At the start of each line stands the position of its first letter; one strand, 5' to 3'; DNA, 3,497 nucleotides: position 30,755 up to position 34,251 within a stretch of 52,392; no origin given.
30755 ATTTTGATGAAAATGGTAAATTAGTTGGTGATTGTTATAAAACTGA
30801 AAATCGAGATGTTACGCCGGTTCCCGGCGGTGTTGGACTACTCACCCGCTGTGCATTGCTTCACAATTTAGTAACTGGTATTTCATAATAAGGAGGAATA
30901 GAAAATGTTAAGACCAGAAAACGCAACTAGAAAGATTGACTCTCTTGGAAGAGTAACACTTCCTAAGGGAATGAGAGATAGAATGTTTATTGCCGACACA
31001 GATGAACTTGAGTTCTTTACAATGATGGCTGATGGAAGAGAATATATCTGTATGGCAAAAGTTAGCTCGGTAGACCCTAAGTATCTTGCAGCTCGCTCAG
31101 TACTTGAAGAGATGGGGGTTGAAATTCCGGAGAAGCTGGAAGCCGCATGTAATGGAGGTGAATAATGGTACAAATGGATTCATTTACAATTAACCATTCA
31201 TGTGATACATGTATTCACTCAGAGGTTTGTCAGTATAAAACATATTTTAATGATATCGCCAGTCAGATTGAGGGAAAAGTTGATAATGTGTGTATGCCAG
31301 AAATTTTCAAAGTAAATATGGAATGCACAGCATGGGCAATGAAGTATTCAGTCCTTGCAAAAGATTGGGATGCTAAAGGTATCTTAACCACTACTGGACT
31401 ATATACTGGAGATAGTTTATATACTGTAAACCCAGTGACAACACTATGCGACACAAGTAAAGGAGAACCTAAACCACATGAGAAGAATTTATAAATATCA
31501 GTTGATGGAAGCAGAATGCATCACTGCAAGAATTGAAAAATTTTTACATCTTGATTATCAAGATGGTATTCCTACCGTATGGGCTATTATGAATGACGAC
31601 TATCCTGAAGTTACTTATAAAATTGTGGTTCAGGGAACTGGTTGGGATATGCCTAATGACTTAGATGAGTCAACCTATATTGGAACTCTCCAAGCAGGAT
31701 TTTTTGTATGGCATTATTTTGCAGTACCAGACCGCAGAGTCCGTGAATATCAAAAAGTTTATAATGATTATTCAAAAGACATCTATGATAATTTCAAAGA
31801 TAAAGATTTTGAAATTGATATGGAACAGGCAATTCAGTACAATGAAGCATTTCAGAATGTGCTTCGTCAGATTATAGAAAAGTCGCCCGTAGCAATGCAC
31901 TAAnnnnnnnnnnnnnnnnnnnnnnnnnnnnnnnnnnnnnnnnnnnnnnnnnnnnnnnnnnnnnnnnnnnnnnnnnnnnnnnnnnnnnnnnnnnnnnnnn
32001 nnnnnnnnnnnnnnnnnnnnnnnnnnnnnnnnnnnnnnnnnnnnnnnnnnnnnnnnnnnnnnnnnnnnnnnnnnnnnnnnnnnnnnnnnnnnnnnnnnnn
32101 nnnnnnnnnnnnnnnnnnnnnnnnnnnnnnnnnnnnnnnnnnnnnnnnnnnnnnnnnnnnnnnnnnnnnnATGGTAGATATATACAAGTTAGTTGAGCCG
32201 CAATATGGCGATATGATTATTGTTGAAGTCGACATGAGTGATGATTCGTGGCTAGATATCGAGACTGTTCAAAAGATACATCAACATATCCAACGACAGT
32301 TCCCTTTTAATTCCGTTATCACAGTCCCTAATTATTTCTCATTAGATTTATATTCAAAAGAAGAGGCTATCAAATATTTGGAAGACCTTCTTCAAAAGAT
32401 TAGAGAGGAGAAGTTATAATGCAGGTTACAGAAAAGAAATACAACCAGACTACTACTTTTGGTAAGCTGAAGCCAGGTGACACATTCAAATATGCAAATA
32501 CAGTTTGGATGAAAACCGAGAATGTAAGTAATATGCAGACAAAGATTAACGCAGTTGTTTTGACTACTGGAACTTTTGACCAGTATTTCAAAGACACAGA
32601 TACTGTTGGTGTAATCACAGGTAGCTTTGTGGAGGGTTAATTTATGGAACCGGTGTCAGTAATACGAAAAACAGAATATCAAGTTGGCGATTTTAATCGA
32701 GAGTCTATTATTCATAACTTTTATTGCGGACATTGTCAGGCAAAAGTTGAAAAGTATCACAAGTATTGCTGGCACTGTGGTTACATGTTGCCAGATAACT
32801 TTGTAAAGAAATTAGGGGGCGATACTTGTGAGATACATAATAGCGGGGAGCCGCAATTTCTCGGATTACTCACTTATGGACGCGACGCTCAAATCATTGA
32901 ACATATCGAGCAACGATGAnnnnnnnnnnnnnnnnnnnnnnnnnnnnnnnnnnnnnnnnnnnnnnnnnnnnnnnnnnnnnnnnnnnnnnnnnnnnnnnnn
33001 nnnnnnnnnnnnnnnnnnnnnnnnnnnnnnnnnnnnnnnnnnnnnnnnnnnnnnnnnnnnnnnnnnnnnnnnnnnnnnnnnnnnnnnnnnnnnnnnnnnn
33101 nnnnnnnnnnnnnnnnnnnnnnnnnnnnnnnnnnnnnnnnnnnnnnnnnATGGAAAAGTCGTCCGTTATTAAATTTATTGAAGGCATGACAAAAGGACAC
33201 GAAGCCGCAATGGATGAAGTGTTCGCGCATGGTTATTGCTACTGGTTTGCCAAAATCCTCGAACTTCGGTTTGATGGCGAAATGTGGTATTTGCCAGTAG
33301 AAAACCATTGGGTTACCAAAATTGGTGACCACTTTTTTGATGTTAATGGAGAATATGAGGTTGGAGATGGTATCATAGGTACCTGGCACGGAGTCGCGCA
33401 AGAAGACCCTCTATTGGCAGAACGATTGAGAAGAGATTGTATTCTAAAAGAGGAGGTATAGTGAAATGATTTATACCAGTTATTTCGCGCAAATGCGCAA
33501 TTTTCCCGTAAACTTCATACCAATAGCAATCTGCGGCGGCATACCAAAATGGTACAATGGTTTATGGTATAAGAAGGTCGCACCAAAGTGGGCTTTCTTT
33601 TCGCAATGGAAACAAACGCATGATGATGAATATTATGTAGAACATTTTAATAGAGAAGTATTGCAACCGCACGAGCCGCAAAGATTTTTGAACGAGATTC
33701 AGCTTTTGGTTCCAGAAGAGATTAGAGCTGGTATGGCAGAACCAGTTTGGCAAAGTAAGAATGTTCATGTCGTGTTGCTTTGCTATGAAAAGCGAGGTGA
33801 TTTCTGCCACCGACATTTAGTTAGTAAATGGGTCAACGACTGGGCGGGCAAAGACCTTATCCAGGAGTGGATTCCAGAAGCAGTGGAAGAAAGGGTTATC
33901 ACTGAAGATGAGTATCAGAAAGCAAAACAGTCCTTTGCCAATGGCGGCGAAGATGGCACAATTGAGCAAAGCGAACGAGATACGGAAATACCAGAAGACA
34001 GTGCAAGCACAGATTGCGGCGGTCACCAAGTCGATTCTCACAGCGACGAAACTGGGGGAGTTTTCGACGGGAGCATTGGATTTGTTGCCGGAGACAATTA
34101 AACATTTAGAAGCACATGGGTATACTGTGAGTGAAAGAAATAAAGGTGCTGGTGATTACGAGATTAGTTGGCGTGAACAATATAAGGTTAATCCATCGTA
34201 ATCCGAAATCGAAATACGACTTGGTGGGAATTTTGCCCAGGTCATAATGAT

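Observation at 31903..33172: Two paralogous SLOG/DprA-like Rossmannoid proteins (plus an NDT-fold protein at 40228-40629): nucleotide-signal or nucleotide-metabolism module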

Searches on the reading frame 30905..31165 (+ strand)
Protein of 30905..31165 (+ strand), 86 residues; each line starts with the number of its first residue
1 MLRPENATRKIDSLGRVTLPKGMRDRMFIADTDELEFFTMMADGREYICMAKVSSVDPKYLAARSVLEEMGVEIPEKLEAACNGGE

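Call 13: search_protein_families(library=pfam, proteins=[window:30905-31165:+], max_evalue=0.01)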
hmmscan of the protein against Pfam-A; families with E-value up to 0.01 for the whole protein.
window:30905-31165:+ (86 aa): 1 family
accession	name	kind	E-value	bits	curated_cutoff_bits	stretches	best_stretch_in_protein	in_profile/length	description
PF04014.23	MazE_antitoxin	-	1.1e-05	25.7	24.7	1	8-40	1-32/48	Antidote-toxin recognition MazE, bacterial antitoxin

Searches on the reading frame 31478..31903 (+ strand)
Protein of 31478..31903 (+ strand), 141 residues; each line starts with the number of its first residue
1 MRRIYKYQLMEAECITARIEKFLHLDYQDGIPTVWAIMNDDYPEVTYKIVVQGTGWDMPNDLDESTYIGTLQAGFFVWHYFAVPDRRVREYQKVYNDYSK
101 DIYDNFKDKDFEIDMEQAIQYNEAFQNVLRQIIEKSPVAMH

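Call 3: search_protein_families(library=pfam, proteins=[window:31478-31903:+], max_evalue=1)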
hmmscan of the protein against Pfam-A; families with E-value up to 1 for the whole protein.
window:31478-31903:+ (141 aa): 1 family
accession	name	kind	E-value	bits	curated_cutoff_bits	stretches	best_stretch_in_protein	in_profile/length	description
PF24043.1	DUF7352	-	4.9e-15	56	27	1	1-86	1-92/97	Domain of unknown function (DUF7352)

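Call 4: search_protein_families(library=phrogs, proteins=[window:31478-31903:+], max_evalue=0.01)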
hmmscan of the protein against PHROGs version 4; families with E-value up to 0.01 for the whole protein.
window:31478-31903:+ (141 aa): 2 families
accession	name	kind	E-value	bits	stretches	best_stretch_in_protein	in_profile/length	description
phrog_3848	-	unknown function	5.7e-13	50.2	1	1-88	1-97/100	-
phrog_4447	-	moron, auxiliary metabolic gene and host takeover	0.0026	18.2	1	36-135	26-118/280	glycosyltransferase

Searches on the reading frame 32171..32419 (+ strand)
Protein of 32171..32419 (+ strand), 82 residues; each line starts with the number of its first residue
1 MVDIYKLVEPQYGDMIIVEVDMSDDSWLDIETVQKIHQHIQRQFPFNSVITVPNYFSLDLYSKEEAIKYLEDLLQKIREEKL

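Call 3: search_protein_families(library=pfam, proteins=[window:32171-32419:+], max_evalue=1)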
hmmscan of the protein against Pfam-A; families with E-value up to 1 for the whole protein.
window:32171-32419:+ (82 aa): 2 families
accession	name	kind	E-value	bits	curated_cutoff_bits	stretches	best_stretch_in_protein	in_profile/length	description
PF24571.2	HEAT_SCC3-SA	-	0.0004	20.9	25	1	40-79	98-137/261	Cohesin subunit SCC3/SA, HEAT-repeats domain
PF14480.11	DNA_pol3_a_NI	-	0.029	14.8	22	1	19-48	37-66/72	DNA polymerase III polC-type N-terminus I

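Call 4: search_protein_families(library=phrogs, proteins=[window:32171-32419:+], max_evalue=0.01)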
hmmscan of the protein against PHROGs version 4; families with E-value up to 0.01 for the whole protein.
window:32171-32419:+ (82 aa): 0 families

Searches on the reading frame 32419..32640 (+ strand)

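Call 3: search_protein_families(library=pfam, proteins=[window:32419-32640:+], max_evalue=1)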
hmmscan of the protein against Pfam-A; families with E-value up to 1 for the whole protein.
window:32419-32640:+ (73 aa): 0 families

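Call 4: search_protein_families(library=phrogs, proteins=[window:32419-32640:+], max_evalue=0.01)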
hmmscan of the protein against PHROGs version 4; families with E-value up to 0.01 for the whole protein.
window:32419-32640:+ (73 aa): 7 families
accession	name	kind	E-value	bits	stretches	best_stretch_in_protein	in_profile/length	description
phrog_6570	-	unknown function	3.1e-10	40.9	1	1-61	1-60/72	-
phrog_7832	-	unknown function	1.1e-05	26.5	1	1-52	1-55/77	-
phrog_8365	-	unknown function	0.00011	23.8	1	3-53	5-57/78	-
phrog_18793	-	unknown function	0.00017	22.7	1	1-51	1-48/69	-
phrog_7431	-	unknown function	0.00025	22.2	1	1-65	1-71/79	-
phrog_16423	-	unknown function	0.0016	19.7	1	3-61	3-60/78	-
phrog_10911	-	unknown function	0.004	18.1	1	6-42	8-49/75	-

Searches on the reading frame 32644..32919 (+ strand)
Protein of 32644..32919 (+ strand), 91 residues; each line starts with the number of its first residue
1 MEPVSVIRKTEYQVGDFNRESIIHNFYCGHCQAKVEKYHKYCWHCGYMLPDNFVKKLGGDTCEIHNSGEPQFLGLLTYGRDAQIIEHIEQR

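Call 3: search_protein_families(library=pfam, proteins=[window:32644-32919:+], max_evalue=1)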
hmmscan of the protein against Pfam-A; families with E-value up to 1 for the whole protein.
window:32644-32919:+ (91 aa): 8 families
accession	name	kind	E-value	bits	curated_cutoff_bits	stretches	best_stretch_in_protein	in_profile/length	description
PF13240.11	Zn_Ribbon_1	-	3.9e-06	26.9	25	2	27-49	1-23/23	zinc-ribbon domain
PF12773.13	DZR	-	0.00015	22.3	27.3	1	24-52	11-37/45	Double zinc ribbon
PF17032.10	Zn_ribbon_15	-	0.017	16.3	28.9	1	25-46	52-73/73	zinc-ribbon family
PF10235.14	Cript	-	0.036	15.2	25.5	1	25-47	45-68/90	Microtubule-associated protein CRIPT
PF18912.6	DZR_2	-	0.06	13.6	27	1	26-52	22-49/56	Double zinc ribbon domain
PF01155.25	HypA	-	0.062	13.8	28.9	1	8-47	53-94/112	Hydrogenase/urease nickel incorporation, metallochaperone, hypA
PF18256.6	HscB_4_cys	-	0.13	12.6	26.2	0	42-47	3-8/27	Co-chaperone HscB tetracysteine metal binding motif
PF03367.19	Zn_ribbon_ZPR1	-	0.32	10.9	23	0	19-34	29-44/56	ZPR1 zinc-finger domain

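Call 4: search_protein_families(library=phrogs, proteins=[window:32644-32919:+], max_evalue=0.01)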
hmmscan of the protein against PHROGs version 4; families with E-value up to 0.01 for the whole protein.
window:32644-32919:+ (91 aa): 1 family
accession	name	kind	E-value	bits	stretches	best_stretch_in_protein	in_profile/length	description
phrog_10714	-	unknown function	0.0041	18.3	1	6-52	54-102/109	-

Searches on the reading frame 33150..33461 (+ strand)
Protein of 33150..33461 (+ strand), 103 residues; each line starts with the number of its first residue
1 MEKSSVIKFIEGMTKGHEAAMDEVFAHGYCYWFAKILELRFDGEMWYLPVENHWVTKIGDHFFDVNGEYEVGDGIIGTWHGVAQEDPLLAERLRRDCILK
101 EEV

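Call 3: search_protein_families(library=pfam, proteins=[window:33150-33461:+], max_evalue=1)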
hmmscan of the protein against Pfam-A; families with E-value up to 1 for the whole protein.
window:33150-33461:+ (103 aa): 1 family
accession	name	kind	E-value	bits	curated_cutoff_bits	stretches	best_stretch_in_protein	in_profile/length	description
PF24591.1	Phage_YunG-like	-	4.7e-10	39.6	27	1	18-69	12-65/99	Phage YunG-like protein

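Call 4: search_protein_families(library=phrogs, proteins=[window:33150-33461:+], max_evalue=0.01)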
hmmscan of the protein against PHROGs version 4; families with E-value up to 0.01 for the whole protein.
window:33150-33461:+ (103 aa): 1 family
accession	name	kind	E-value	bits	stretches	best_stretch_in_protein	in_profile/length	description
phrog_4814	-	unknown function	1.1e-10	42.3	1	4-70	11-77/113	-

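Call 86: search_protein_families(library=padloc, proteins=[window:33150-33461:+], max_evalue=0.01)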
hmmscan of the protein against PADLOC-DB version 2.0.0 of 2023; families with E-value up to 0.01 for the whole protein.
window:33150-33461:+ (103 aa): 0 families

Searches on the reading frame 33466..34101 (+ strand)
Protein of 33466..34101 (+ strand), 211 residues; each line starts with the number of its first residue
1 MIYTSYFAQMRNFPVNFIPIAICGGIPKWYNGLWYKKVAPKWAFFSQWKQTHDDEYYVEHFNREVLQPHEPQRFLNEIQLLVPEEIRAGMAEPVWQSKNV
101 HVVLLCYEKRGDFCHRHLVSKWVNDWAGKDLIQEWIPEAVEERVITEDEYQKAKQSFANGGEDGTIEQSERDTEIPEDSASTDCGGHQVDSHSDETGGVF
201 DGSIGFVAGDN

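Call 3: search_protein_families(library=pfam, proteins=[window:33466-34101:+], max_evalue=1)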
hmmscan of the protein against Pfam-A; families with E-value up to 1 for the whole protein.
window:33466-34101:+ (211 aa): 2 families
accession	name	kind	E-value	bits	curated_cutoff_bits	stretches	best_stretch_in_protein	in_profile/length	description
PF22751.1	DUF488-N3a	-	1.3e-11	45.3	27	1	30-125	34-116/118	Active DUF488-N3 subclade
PF04343.18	DUF488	-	0.013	16.5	22.2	1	88-122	87-120/121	Domain of unknown function DUF488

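Call 4: search_protein_families(library=phrogs, proteins=[window:33466-34101:+], max_evalue=0.01)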
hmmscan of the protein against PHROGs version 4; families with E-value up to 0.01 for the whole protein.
window:33466-34101:+ (211 aa): 3 families
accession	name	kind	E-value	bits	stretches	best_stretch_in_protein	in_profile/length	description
phrog_2450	-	unknown function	7.8e-27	95.7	1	2-155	40-173/346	-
phrog_10021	-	unknown function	2.1e-05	25.5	1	102-119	4-21/43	-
phrog_22076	-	unknown function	0.00036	21.8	1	101-131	43-76/83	-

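Call 86: search_protein_families(library=padloc, proteins=[window:33466-34101:+], max_evalue=0.01)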
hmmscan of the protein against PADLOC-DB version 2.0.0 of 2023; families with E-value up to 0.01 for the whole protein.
window:33466-34101:+ (211 aa): 2 families
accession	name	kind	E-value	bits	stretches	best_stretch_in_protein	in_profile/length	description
PDLC04505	PDC-M19A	-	0.00077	17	1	97-126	255-284/294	-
PDLC04658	PDC-M45C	-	0.0013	16.5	1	101-128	110-137/145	-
